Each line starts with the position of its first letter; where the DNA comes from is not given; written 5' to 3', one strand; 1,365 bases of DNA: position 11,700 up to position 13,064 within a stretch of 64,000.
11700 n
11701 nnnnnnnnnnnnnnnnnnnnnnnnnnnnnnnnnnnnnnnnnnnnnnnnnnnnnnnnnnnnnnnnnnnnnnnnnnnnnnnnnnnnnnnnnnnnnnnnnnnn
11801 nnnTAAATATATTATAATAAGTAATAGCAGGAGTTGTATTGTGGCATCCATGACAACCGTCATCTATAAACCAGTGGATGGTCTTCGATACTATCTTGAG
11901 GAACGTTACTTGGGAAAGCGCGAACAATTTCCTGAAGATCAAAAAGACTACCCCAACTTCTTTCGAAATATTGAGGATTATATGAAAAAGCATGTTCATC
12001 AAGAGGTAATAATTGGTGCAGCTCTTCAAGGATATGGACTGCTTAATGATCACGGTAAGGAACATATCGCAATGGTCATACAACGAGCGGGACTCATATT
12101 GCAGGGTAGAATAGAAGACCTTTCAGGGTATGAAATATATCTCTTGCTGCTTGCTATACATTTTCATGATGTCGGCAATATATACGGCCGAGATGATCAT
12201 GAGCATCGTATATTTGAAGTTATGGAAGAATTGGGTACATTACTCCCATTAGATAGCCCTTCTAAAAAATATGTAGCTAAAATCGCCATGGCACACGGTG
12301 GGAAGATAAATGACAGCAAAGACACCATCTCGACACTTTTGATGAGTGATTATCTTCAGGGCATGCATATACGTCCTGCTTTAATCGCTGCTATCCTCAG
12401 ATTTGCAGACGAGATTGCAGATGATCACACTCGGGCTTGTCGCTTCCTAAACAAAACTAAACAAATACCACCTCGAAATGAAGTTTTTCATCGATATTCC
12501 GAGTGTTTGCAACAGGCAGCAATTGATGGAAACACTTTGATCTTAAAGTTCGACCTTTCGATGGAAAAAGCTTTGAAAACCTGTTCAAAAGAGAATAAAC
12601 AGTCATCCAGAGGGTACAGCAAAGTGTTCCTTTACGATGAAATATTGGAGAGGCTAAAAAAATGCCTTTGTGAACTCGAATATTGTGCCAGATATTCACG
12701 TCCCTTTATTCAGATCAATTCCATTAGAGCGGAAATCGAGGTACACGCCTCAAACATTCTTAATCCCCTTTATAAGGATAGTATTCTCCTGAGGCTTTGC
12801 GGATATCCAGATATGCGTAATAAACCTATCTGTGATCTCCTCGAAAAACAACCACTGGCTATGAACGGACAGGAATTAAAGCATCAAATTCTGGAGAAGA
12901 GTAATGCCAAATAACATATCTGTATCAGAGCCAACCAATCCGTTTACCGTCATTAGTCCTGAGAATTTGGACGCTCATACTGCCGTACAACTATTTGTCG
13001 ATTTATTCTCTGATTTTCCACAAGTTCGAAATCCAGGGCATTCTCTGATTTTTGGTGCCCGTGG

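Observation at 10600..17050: Six-gene operon Dcm - HD-domain - P-loop NTPase - unknown - ThyX-family - Vsr in an AT-rich island: candidate undescribed restriction/defence or DNA-modification module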

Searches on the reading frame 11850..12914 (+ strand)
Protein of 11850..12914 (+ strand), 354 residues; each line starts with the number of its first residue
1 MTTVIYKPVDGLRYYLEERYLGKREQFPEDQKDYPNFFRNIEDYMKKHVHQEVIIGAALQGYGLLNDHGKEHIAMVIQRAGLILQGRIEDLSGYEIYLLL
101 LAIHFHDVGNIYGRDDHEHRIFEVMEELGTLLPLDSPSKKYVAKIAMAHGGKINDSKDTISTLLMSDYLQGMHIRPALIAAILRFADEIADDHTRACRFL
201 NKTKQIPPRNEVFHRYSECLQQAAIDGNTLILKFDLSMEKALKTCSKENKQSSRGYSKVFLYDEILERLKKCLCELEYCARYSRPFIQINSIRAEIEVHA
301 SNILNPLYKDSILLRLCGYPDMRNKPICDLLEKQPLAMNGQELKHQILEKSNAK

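Call 3: search_protein_families(library=pfam, proteins=[window:11850-12914:+], max_evalue=0.1)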
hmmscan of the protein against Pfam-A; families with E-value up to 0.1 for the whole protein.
window:11850-12914:+ (354 aa): 2 families
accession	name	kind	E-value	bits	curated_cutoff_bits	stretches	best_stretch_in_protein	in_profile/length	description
PF24391.1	HD-CE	-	1.4e-29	104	27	1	65-228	4-225/263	HD-CE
PF01966.28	HD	-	0.047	14.4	22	1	96-163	24-93/116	HD domain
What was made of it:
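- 11850..12914 (+): HD-CE phosphoesterase (354 aa): HD domain plus C-terminal alpha/beta domain; presumed effector. Pfam PF24391 1e-29 (call 3).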

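Call 4: search_protein_families(library=padloc, proteins=[window:11850-12914:+], max_evalue=0.1)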
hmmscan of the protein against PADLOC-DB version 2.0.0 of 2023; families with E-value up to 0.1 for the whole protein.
window:11850-12914:+ (354 aa): 0 families

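Call 5: search_protein_families(library=ncbifam, proteins=[window:11850-12914:+], max_evalue=0.1)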
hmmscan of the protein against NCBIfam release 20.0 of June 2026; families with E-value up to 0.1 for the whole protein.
window:11850-12914:+ (354 aa): 1 family
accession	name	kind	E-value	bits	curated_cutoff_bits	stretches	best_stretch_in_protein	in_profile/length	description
TIGR02481.1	hemeryth_dom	domain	0.062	13.4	51.75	0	31-79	37-84/126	hemerythrin domain-containing protein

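Call 27: search_solved_structures(query=A2, max_evalue=10, show_alignments=2)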
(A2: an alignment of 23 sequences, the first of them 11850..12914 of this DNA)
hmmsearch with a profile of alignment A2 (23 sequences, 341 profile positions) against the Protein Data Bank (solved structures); distinct sequences matched with E-value up to 10: 8.
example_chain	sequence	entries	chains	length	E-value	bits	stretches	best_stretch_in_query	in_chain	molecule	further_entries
8jgt_A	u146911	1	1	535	0.45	12.8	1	91-183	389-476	Exopolyphosphatase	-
8jgo_A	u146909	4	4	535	0.45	12.8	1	91-183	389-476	Exopolyphosphatase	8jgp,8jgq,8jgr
4i15_A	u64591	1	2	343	0.86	11.9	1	61-103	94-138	Class 1 phosphodiesterase PDEB1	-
4phl_A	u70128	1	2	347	0.87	11.8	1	61-103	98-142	Class 1 phosphodiesterase PDEB1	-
2r8q_A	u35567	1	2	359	0.9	11.8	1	61-104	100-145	Class I phosphodiesterase PDEB1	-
5g2b_A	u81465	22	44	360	0.92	11.8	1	61-103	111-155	CLASS 1 PHOSPHODIESTERASE PDEB1 | PHOSPHODIESTERASE B1 | Phosphodiesterase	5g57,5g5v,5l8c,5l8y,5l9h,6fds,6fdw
8gug_B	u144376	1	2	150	1.1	11.5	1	156-194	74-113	DUF2384 domain-containing protein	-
5h2q_A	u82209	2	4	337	1.2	11.3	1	61-103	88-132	Phosphodiesterase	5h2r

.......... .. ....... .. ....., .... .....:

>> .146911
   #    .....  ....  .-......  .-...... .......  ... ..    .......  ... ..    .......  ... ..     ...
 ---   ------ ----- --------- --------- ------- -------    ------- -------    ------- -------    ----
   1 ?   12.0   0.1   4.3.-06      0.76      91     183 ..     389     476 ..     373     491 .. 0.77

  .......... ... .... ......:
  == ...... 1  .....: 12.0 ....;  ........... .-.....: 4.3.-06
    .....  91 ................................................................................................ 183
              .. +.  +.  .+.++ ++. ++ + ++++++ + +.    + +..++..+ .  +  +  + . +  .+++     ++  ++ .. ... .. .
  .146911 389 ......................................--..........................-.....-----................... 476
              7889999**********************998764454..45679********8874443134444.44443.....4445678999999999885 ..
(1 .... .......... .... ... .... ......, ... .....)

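Call 28: find_homologous_proteins(query=window:11850-12914:+, max_evalue=0.001)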
Query window:11850-12914:+ (354 aa): 404 proteins with E <= 0.001 among 2330 candidates; the best 120 are listed.
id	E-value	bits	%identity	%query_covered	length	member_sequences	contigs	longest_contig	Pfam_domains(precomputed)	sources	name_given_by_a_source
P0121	3.6e-237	804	100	100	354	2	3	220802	PF24391.2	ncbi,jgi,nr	ncbi:MAG: hypothetical protein C4527_02825 [Candidatus Omnitrophota bacterium]|jgi:hypothetical prot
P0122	2.1e-144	499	64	96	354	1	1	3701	PF24391.2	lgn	-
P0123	1.0e-141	490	61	99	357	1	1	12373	PF24391.2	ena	-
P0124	1.1e-135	470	60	97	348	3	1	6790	PF24391.2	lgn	-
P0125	5.9e-134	464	61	98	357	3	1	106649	PF24391.2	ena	-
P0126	1.4e-128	447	60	97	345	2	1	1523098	PF24391.2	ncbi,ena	-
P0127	1.3e-126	440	59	97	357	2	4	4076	PF24391.2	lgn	-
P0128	4.3e-125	435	58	99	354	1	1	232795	PF24391.2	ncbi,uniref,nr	ncbi:HD domain-containing protein [Dethiobacter alkaliphilus]|uniref:HD domain-containing protein n=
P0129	2.1e-124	433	58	98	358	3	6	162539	PF24391.2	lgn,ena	-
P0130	4.7e-124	432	57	99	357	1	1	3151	PF24391.2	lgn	-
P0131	3.8e-119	416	55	99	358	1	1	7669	PF24391.2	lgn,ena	-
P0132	7.6e-118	411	54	98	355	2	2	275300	PF24391.2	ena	-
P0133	1.0e-115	405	54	97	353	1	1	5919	PF24391.2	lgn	-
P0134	4.6e-114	399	55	97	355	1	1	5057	PF24391.2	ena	-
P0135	1.6e-111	391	55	98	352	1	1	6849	PF24391.2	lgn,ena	-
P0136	1.4e-105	371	62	77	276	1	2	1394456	PF24391.2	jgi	-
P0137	2.5e-105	370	51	94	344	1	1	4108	PF24391.2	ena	-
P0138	1.4e-104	368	50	99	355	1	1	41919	PF24391.2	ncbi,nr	ncbi:hypothetical protein FACS189491_02580 [Spirochaetia bacterium]|nr:hypothetical protein FACS1894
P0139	1.1e-103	365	64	74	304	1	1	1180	PF24391.2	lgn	-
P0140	1.9e-103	364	62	76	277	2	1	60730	PF24391.2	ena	-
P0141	2.8e-102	360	53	98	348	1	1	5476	PF24391.2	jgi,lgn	jgi:hypothetical protein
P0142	5.1e-102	359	50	98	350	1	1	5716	PF24391.2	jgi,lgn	-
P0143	2.8e-101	357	48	99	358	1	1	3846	PF24391.2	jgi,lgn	jgi:hypothetical protein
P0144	3.9e-101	357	50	97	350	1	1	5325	PF24391.2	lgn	-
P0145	3.1e-100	354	47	98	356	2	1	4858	PF24391.2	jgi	jgi:hypothetical protein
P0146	5.2e-100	353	48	99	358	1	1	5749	PF24391.2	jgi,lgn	jgi:hypothetical protein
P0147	5.3e-100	353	49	97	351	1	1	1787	PF24391.2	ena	-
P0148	9.0e-97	342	47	99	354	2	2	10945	PF24391.2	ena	-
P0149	9.2e-97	342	47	98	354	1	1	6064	PF24391.2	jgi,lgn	jgi:hypothetical protein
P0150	1.7e-96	341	48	97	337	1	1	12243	PF24391.2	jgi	jgi:hypothetical protein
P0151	2.4e-96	341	47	96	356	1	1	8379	PF24391.2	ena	-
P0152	3.0e-96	340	50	93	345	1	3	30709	PF24391.2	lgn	-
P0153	1.1e-90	322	48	90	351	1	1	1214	PF24391.2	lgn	-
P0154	2.4e-90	321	46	97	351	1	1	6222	PF24391.2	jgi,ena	-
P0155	5.9e-90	320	46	95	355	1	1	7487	PF24391.2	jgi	jgi:hypothetical protein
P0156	3.7e-88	314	49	95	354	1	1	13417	PF24391.2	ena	-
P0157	8.3e-88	313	44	96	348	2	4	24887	PF24391.2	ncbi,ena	-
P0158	1.0e-86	309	46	99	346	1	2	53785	PF24391.2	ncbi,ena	-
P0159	1.2e-86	309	45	98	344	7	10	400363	PF24391.2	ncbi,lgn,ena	-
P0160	3.6e-86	307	45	95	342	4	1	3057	PF24391.2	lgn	-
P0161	4.4e-86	307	46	96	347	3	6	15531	PF24391.2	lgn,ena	-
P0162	1.4e-84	302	44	91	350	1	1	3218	PF24391.2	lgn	-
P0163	3.9e-84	301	45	97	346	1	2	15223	PF24391.2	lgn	-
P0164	5.3e-84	300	44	97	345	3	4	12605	PF24391.2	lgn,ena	-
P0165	8.0e-84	300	47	91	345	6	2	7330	PF24391.2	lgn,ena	-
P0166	1.3e-83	299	45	92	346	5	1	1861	PF24391.2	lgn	-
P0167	1.5e-83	299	44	97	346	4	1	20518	PF24391.2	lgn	-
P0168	2.1e-83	298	45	96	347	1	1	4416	PF24391.2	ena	-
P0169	3.1e-83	298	42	97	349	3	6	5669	PF24391.2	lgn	-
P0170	4.9e-83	297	44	95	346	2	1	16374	PF24391.2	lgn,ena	-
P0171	5.7e-83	297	47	91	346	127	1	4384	PF24391.2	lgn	-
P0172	5.8e-83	297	46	91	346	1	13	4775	PF24391.2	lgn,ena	-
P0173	7.2e-83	296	46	91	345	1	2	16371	PF24391.2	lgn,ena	-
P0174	1.0e-82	296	46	91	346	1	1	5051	PF24391.2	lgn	-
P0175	1.3e-82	296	46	88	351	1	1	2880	PF24391.2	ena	-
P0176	1.7e-82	295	41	97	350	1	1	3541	PF24391.2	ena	-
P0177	1.8e-82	295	46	91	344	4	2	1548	PF24391.2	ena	-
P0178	1.8e-82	295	44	97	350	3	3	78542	PF24391.2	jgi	-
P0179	2.1e-82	295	46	89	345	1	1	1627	PF24391.2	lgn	-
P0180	2.8e-82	295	44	93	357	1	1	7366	PF24391.2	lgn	-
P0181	8.4e-82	293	46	90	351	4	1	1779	PF24391.2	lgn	-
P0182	8.9e-82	293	45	96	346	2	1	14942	PF24391.2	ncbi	-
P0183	1.0e-81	293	46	97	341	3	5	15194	PF24391.2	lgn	-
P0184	1.2e-81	292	45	92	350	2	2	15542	PF24391.2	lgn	-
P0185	1.3e-81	292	43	100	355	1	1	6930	PF24391.2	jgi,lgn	-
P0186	1.4e-81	292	45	92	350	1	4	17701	PF24391.2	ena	-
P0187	1.6e-81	292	45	91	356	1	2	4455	PF24391.2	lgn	-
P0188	1.9e-81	292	45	91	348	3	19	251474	PF24391.2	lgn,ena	-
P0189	2.4e-81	291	43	97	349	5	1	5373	PF24391.2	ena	-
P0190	4.5e-81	291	44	91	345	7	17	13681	PF24391.2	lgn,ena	-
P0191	7.0e-81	290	45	97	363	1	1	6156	PF24391.2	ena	-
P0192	3.9e-80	287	45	97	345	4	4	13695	PF24391.2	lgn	-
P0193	6.1e-80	287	49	82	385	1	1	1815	PF24391.2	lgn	-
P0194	7.3e-80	287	44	91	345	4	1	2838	PF24391.2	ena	-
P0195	1.1e-79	286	44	97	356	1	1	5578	PF24391.2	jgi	-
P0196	1.8e-79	285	42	98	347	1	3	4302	PF24391.2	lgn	-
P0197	1.2e-78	283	43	93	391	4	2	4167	PF24391.2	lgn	-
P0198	2.0e-78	282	43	96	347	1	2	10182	PF24391.2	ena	-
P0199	2.4e-78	282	45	94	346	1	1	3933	PF24391.2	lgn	-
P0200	3.4e-78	281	44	98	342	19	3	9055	PF24391.2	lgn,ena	-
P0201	4.9e-78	281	43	97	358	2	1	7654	PF24391.2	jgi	jgi:hypothetical protein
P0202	8.6e-78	280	41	97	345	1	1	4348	PF24391.2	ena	-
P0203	8.8e-78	280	46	90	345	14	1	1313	PF24391.2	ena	-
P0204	1.2e-77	279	45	90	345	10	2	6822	PF24391.2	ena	-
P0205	1.2e-77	279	44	98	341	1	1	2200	PF24391.2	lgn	-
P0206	6.1e-77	277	47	89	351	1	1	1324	PF24391.2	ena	-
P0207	8.3e-77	277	47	89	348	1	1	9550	PF24391.2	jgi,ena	-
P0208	1.0e-76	276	42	98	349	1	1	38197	PF24391.2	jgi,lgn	jgi:HD superfamily phosphodiesterase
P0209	1.5e-76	276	44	97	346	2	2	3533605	PF24391.2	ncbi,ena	-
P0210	1.7e-76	276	45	97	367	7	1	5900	PF24391.2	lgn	-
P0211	1.9e-76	275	42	97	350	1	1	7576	PF24391.2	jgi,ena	-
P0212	5.0e-76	274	40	99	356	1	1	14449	PF24391.2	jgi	jgi:hypothetical protein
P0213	7.8e-76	273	45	94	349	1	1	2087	PF24391.2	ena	-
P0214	2.4e-75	272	42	95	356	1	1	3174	PF24391.2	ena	-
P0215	4.0e-75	271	43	98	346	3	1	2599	PF24391.2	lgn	-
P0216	8.6e-75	270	43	97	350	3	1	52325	PF24391.2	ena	-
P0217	1.2e-74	269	45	92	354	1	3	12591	PF24391.2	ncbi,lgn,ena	-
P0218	2.6e-74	268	42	98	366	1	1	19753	PF24391.2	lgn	-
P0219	6.6e-74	267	42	98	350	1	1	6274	PF24391.2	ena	-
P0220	1.0e-73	266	45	95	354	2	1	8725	PF24391.2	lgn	-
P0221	5.9e-73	264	43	96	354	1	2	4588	PF24391.2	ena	-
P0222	7.5e-73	264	41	99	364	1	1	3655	PF24391.2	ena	-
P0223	1.3e-72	263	47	89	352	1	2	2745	PF24391.2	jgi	-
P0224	1.4e-72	263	43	98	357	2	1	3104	PF24391.2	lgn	-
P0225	4.9e-72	261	43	90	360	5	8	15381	PF24391.2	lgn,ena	-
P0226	2.1e-71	259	41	96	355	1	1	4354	PF24391.2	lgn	-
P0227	2.6e-71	258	41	99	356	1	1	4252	PF24391.2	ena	-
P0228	3.3e-71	258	41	96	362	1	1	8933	PF24391.2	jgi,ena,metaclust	metaclust:\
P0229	8.7e-71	257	44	89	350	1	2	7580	PF24391.2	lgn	-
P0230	1.5e-70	256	40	98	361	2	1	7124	PF24391.2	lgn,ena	-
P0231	1.8e-70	256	43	89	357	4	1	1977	PF24391.2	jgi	-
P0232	2.7e-70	255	42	95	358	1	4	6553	PF24391.2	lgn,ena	-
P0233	3.6e-70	255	44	89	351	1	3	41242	PF24391.2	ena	-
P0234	5.9e-70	254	43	91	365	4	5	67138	PF24391.2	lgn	-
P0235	7.7e-70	254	41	95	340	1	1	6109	PF24391.2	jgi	jgi:hypothetical protein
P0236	9.9e-70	253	42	90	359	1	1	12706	PF24391.2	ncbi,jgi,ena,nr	ncbi:MAG: hypothetical protein FWH37_07440 [Candidatus Bathyarchaeota archaeon]|nr:hypothetical prot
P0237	1.2e-69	253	41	92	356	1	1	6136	PF24391.2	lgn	-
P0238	1.4e-69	253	41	96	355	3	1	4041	PF24391.2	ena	-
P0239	2.4e-69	252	41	94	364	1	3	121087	PF24391.2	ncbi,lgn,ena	-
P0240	3.0e-69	252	41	99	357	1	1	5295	PF24391.2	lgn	-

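Call 38: predict_structure(alignment_id=A3)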
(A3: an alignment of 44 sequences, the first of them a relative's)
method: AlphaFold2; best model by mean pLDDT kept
length: 354 residues; sequences in the alignment: 44
mean_pLDDT: 93.3   pTM: 0.93
mean pLDDT of the five models: 93.3, 92.7, 92.6, 91.2, 90.3
residues with pLDDT >= 90: 281; 70-90: 68; 50-70: 5; < 50: 0
segments of 3 or more residues with pLDDT < 50: none
pLDDT, mean of each block of 10 residues (from residue 1): 88 98 97 95 95 88 82 96 96 98 96 87 92 92 96 89 97 98 98 87 88 95 97 97 95 94 96 95 95 98 94 85 80 95 97 83
secondary structure, 60 per line:
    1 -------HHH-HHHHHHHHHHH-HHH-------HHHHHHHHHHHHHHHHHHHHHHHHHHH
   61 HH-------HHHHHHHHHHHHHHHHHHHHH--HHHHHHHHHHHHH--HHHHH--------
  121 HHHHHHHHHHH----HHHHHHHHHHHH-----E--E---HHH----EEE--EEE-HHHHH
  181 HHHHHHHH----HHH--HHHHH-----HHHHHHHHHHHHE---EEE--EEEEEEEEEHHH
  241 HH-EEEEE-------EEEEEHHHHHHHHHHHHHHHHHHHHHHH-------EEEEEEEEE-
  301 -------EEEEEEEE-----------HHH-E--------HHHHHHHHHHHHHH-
elements in order: H12-22 H34-62 H70-90 H93-105 H108-112 H121-131 H136-147 E167-169 E172-174 H176-188 H198-202 H208-219 E224-226 E229-237 H238-242 E244-248 E256-260 H261-283 E291-299 E308-315 H340-353
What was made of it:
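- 11850..12914 (+): AlphaFold model pLDDT 93 (call 38).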

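Call 73: search_protein_families(library=phrogs, proteins=[window:11850-12914:+], max_evalue=0.001)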
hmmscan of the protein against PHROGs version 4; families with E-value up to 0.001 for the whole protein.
window:11850-12914:+ (354 aa): 1 family
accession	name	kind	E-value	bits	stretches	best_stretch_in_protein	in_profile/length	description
phrog_3921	-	unknown function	0.00063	20.2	1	66-154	25-117/227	-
